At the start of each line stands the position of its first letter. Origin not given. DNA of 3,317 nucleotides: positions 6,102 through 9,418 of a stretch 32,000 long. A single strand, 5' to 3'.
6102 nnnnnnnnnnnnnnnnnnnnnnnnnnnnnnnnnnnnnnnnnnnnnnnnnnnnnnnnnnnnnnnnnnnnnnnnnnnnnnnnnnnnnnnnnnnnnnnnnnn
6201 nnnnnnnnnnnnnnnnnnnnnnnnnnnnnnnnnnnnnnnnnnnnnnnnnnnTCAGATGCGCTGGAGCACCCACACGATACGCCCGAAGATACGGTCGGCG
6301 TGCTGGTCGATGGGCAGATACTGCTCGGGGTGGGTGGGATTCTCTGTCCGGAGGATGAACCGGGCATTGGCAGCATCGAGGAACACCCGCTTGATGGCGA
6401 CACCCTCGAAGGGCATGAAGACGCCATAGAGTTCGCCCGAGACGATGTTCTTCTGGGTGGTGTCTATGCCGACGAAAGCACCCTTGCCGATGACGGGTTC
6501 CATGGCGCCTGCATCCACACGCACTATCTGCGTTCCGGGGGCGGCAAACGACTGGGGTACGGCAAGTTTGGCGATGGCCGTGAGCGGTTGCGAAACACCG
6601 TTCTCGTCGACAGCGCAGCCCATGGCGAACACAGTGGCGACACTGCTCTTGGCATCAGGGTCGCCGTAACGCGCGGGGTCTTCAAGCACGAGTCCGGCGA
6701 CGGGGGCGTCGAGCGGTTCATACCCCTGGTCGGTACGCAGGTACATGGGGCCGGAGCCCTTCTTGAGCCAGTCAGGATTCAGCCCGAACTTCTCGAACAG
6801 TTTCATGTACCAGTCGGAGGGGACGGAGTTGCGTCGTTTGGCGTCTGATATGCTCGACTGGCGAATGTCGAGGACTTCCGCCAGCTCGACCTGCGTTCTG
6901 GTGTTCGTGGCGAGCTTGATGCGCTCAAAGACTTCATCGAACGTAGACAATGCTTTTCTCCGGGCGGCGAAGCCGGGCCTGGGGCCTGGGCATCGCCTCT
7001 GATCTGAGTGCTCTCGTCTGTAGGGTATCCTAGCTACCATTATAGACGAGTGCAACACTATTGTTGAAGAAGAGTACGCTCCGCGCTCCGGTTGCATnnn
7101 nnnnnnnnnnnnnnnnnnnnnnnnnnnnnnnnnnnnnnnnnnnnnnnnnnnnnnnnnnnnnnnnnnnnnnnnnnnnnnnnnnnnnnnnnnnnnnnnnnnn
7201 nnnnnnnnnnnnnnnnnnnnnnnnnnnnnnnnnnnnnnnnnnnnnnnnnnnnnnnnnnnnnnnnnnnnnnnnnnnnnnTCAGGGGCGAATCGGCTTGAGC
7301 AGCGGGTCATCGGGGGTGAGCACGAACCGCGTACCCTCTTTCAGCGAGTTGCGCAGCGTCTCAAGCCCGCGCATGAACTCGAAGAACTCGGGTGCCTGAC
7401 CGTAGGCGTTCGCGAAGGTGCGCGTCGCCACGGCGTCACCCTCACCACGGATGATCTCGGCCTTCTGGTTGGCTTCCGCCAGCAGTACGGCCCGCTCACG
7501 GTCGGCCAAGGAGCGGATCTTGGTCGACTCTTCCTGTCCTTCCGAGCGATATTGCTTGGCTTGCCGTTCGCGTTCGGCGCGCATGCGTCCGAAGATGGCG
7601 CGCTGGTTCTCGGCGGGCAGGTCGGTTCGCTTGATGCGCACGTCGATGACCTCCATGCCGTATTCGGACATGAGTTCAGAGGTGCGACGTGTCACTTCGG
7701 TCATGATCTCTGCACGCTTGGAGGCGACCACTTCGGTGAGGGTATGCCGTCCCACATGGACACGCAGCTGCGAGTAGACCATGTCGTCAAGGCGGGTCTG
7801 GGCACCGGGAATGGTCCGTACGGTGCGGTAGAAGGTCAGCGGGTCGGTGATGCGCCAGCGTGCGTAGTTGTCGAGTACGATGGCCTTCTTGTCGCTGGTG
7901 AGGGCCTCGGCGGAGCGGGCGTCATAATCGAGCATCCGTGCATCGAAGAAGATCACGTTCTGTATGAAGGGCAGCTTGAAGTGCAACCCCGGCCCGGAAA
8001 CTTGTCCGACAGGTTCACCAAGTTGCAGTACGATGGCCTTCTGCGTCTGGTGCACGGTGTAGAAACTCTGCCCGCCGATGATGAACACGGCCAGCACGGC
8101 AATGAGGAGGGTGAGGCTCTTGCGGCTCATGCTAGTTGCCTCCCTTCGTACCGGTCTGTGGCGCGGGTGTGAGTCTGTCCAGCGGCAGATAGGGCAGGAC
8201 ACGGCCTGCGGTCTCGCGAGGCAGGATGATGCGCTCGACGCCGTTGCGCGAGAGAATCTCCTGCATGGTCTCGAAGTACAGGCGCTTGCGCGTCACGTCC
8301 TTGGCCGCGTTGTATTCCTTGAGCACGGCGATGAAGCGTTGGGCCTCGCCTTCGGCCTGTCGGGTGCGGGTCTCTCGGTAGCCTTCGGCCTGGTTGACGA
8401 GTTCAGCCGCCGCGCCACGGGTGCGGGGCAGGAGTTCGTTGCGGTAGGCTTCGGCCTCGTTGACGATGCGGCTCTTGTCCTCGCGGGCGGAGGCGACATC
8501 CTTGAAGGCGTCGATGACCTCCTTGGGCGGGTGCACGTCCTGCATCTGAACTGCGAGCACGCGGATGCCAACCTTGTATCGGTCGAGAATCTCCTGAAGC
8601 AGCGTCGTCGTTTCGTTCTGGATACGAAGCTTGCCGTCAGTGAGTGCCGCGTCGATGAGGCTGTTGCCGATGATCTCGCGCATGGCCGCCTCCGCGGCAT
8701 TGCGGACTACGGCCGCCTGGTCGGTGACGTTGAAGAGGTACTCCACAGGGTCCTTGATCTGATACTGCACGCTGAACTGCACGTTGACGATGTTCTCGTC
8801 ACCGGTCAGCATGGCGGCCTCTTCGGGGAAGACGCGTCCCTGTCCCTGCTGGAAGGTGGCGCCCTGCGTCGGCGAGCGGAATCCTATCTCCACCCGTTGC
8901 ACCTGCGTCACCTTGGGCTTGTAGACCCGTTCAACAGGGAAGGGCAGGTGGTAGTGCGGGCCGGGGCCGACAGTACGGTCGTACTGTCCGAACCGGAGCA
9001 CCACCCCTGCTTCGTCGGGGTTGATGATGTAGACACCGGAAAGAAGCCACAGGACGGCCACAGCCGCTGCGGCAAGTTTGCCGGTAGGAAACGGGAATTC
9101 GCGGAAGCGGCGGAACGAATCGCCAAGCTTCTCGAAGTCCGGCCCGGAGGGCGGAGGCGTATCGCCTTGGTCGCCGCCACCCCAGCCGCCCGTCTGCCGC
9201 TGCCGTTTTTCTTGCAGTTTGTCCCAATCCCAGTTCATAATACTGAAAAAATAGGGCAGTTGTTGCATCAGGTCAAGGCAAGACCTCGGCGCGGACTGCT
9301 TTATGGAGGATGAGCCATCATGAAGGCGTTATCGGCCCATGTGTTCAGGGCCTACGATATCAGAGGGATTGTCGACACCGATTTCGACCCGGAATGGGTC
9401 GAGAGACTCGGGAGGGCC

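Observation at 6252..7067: Orphan CI/S24-type repressor with the catalytic serine replaced by alanine, beside hflKC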

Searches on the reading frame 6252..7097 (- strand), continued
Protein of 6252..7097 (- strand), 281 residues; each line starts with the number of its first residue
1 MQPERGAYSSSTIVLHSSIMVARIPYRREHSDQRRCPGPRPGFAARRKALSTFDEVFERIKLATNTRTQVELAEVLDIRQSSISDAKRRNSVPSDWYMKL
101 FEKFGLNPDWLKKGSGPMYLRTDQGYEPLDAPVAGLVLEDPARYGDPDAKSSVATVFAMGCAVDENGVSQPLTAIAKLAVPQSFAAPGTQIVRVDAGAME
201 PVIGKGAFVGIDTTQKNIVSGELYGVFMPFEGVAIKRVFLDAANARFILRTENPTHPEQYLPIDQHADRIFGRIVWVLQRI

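Call 79: search_protein_families(library=pfam, proteins=[L070:3371-4891:-, L070:4386-5147:+, L070:5475-5891:+, L070:7144-8388:-, L072:1637-3775:+, L072:3775-4293:+, L072:4196-5464:+, L072:4215-5408:-, L072:5474-5791:+, L072:6756-7916:+], max_evalue=0.00001)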
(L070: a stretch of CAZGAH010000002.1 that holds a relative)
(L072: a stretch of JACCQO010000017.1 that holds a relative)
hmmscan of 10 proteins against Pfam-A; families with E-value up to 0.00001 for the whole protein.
L070:3371-4891:- (506 aa): 2 families
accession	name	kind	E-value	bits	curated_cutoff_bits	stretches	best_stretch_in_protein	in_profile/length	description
PF01134.28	GIDA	-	7.6e-87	292.3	22.1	1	21-391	2-389/391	Glucose inhibited division protein A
PF00890.30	FAD_binding_2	-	9.8e-06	25.4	20.4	0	21-88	2-71/414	FAD binding domain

L070:4386-5147:+ (253 aa): 0 families

L070:5475-5891:+ (138 aa): 0 families

L070:7144-8388:- (414 aa): 0 families

L072:1637-3775:+ (712 aa): 2 families
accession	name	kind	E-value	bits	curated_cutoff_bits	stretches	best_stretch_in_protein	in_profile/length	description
PF02730.20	AFOR_N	-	3.8e-52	177.4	29.8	1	102-300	2-198/199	Aldehyde ferredoxin oxidoreductase, N-terminal domain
PF01314.23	AFOR_C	-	2.2e-46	159.2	27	1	318-667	5-365/385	Aldehyde ferredoxin oxidoreductase, domains 2 & 3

L072:3775-4293:+ (172 aa): 0 families

L072:4196-5464:+ (422 aa): 0 families

L072:4215-5408:- (397 aa): 0 families

L072:5474-5791:+ (105 aa): 0 families

L072:6756-7916:+ (386 aa): 1 family
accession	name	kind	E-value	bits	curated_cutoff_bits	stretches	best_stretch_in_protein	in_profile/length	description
PF07670.19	Gate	-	3.9e-07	30.9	29.6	0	83-179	1-99/104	Nucleoside recognition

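Call 80: search_protein_families(library=phrogs, proteins=[window:6252-6950:-], max_evalue=0.001)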
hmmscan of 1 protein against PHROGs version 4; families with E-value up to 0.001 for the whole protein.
window:6252-6950:- (232 aa): 6 families
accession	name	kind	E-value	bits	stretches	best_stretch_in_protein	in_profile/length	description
phrog_4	-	transcription regulation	4.5e-23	82.9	1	10-230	140-337/400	transcriptional repressor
phrog_6201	-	transcription regulation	1.5e-09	38.7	1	140-230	28-116/121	CI-like repressor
phrog_8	-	transcription regulation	5e-07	30.5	1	16-74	170-227/346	transcriptional regulator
phrog_9710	-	unknown function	1.2e-05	26.4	1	4-72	14-85/95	-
phrog_2328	-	transcription regulation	0.0001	23.1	1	13-69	24-81/128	transcriptional repressor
phrog_6378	-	unknown function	0.00053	21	1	18-70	22-75/131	-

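Call 81: search_protein_families(library=padloc, proteins=[window:6252-6950:-], max_evalue=0.001)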
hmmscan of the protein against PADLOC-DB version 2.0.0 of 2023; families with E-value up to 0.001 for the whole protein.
window:6252-6950:- (232 aa): 0 families

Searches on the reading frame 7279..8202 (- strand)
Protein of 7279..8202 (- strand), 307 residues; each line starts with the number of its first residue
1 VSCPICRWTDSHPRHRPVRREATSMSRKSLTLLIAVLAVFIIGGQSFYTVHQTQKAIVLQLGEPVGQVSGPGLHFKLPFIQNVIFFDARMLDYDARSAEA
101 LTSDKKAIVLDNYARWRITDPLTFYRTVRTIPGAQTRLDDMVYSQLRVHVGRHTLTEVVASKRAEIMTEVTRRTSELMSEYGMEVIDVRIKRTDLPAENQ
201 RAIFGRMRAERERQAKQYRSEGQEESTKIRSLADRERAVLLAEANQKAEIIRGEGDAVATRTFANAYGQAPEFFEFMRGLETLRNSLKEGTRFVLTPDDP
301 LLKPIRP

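Call 41: search_protein_families(library=pfam, proteins=[window:7279-8202:-], max_evalue=0.00001)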
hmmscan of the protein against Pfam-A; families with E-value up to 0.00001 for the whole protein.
window:7279-8202:- (307 aa): 1 family
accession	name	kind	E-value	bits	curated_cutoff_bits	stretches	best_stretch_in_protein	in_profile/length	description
PF01145.31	Band_7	-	2.2e-37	129.2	23.6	1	49-223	2-175/176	SPFH domain / Band 7 family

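Call 81: search_protein_families(library=padloc, proteins=[window:7279-8202:-], max_evalue=0.001)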
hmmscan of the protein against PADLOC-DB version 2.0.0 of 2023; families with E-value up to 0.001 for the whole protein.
window:7279-8202:- (307 aa): 0 families

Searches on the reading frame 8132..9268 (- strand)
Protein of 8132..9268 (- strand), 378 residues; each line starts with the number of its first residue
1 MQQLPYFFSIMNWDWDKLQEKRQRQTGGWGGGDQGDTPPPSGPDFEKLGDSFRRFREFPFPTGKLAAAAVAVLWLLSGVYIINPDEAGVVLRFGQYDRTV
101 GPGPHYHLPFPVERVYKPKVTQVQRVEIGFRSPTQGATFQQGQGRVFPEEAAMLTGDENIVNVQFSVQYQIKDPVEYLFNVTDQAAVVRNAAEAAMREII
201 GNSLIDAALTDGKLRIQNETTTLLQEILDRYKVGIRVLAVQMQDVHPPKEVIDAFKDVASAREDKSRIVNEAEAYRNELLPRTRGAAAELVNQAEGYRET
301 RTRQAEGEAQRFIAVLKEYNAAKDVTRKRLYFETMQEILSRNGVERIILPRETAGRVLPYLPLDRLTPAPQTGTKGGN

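Call 41: search_protein_families(library=pfam, proteins=[window:8132-9268:-], max_evalue=0.00001)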
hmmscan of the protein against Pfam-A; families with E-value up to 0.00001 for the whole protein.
window:8132-9268:- (378 aa): 1 family
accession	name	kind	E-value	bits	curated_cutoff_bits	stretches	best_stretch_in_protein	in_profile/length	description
PF01145.31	Band_7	-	2.7e-29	102.9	23.6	1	81-274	2-174/176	SPFH domain / Band 7 family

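Call 81: search_protein_families(library=padloc, proteins=[window:8132-9268:-], max_evalue=0.001)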
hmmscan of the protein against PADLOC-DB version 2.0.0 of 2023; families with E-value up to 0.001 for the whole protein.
window:8132-9268:- (378 aa): 0 families
